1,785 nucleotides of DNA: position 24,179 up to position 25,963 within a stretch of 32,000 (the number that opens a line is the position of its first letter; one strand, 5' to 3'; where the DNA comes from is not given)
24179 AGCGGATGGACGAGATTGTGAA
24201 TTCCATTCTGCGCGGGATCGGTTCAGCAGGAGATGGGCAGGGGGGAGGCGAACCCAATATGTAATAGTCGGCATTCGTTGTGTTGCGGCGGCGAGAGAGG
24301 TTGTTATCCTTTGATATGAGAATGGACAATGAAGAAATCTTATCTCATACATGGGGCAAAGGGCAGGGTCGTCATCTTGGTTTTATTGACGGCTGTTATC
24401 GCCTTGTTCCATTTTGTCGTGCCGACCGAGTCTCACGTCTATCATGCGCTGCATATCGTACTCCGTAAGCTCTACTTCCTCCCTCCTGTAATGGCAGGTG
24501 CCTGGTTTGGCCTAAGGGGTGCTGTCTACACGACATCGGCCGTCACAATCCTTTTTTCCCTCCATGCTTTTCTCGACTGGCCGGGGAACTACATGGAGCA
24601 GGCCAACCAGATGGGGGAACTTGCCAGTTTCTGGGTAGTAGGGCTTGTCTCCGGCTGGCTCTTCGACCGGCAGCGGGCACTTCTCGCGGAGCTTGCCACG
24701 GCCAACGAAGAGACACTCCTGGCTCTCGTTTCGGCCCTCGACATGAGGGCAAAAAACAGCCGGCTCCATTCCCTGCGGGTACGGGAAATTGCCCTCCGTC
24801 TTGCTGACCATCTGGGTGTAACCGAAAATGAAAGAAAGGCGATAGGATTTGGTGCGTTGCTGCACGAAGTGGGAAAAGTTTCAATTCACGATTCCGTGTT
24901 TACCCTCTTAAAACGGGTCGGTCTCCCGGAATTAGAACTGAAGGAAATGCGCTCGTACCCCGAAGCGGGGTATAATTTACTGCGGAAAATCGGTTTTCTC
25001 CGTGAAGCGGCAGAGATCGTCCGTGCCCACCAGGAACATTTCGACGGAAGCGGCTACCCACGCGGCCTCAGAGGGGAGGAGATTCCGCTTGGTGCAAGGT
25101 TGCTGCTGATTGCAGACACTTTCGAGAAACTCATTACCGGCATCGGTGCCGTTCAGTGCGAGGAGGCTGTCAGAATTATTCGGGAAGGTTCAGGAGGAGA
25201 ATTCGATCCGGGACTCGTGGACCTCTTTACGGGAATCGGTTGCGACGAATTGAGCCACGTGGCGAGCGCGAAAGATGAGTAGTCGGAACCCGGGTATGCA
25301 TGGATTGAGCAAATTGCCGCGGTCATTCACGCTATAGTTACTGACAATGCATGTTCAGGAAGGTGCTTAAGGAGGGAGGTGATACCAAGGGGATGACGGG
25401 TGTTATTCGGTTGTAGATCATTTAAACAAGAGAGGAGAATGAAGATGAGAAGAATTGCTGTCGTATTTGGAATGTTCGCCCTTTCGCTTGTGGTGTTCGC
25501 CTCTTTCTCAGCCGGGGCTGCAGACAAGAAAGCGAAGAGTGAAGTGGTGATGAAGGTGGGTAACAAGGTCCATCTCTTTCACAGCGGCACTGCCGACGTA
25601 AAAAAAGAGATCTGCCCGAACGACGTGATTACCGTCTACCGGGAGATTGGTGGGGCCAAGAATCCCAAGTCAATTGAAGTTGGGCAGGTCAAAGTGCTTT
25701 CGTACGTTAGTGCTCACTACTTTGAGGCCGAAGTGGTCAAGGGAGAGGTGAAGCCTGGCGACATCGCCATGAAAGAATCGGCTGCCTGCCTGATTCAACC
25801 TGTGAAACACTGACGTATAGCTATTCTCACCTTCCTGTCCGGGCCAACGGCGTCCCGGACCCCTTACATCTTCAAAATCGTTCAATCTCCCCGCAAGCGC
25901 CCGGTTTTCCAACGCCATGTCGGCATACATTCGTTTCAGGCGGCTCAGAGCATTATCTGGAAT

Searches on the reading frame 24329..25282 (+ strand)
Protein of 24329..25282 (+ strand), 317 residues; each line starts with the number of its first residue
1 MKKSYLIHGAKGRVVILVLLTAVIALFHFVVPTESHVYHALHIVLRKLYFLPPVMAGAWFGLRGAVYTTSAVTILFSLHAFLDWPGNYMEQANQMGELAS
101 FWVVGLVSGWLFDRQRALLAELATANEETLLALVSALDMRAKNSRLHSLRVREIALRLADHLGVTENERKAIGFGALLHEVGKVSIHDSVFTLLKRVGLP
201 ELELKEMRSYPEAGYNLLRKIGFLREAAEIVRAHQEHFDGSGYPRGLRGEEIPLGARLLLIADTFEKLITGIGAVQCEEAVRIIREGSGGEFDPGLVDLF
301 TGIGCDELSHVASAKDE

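Call 7: search_protein_families(library=pfam, proteins=[window:24329-25282:+], max_evalue=0.01)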
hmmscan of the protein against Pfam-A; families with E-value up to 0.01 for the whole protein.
window:24329-25282:+ (317 aa): 2 families
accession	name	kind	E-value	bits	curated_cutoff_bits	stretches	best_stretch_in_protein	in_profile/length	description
PF13487.12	HD_5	-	2.2e-32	112.6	27.2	1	135-295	5-169/170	HD domain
PF01966.28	HD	-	5e-16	59.5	22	1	147-266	4-114/116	HD domain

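Call 14: search_protein_families(library=ncbifam, proteins=[window:24329-25282:+], max_evalue=1)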
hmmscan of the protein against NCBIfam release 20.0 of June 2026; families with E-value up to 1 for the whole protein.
window:24329-25282:+ (317 aa): 7 families
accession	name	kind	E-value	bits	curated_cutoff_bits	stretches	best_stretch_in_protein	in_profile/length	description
NF053512.1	nitric_RR_NosR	exception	8.5e-37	127.2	400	1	127-303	175-353/422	response regulator c-di-GMP phosphodiesterase, NosR family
TIGR00277.1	HDIG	domain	1.4e-06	28.1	27.6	1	143-236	4-83/84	HDIG domain-containing metalloprotein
NF045665.1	NTPtran_DVU1551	equivalog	2.9e-05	23.2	315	1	118-187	192-263/359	DVU_1551 family NTP transferase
TIGR00295.1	TIGR00295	hypoth_equivalog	0.0015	18.3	172.35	1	143-188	13-60/164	TIGR00295 family protein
TIGR02621.3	cas3_GSU0051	exception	0.061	12.1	400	1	146-184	673-711/854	type I-G CRISPR-associated helicase/endonuclease Cas3g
NF001950.0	PRK00733.1-1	equivalog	0.08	11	826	1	3-71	98-165/807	sodium-translocating pyrophosphatase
NF002173.0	PRK01021.1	equivalog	0.21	10.1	1033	1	15-111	96-184/610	lipid-A-disaccharide synthase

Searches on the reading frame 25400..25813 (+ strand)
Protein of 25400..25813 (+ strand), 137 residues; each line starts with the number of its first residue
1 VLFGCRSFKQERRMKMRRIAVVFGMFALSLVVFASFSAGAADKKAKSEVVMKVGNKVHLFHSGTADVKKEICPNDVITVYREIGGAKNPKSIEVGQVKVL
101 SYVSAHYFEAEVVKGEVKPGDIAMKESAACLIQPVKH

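Call 19: search_protein_families(library=pfam, proteins=[window:25400-25813:+], max_evalue=0.001)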
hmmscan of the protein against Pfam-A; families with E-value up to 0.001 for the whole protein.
window:25400-25813:+ (137 aa): 0 families

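Call 54: search_protein_families(library=pfam, proteins=[window:25400-25813:+], max_evalue=0.1)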
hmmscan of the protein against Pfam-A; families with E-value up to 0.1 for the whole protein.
window:25400-25813:+ (137 aa): 1 family
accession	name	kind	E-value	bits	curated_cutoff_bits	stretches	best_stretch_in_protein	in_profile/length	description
PF16567.10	CagD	-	0.011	16.1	25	1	21-55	10-44/205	Pathogenicity island component CagD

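Call 70: search_protein_families(library=ncbifam, proteins=[window:25400-25813:+], max_evalue=0.001)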
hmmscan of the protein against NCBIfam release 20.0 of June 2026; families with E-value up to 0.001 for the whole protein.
window:25400-25813:+ (137 aa): 0 families

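Call 82: predict_structure(protein=window:25439-25813:+)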
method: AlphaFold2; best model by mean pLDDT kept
length: 124 residues; sequences in the alignment: 1
mean_pLDDT: 40.7   pTM: 0.20
mean pLDDT of the five models: 40.7, 39.2, 34.1, 32.7, 32.7
residues with pLDDT >= 90: 0; 70-90: 7; 50-70: 18; < 50: 99
segments of 3 or more residues with pLDDT < 50: 26-124
pLDDT, mean of each block of 10 residues (from residue 1): 66 71 53 42 40 33 33 30 32 31 33 30 29
secondary structure, 60 per line:
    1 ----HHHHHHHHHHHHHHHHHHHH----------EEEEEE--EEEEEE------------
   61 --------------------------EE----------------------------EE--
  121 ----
elements in order: H5-24 E35-40 E43-48
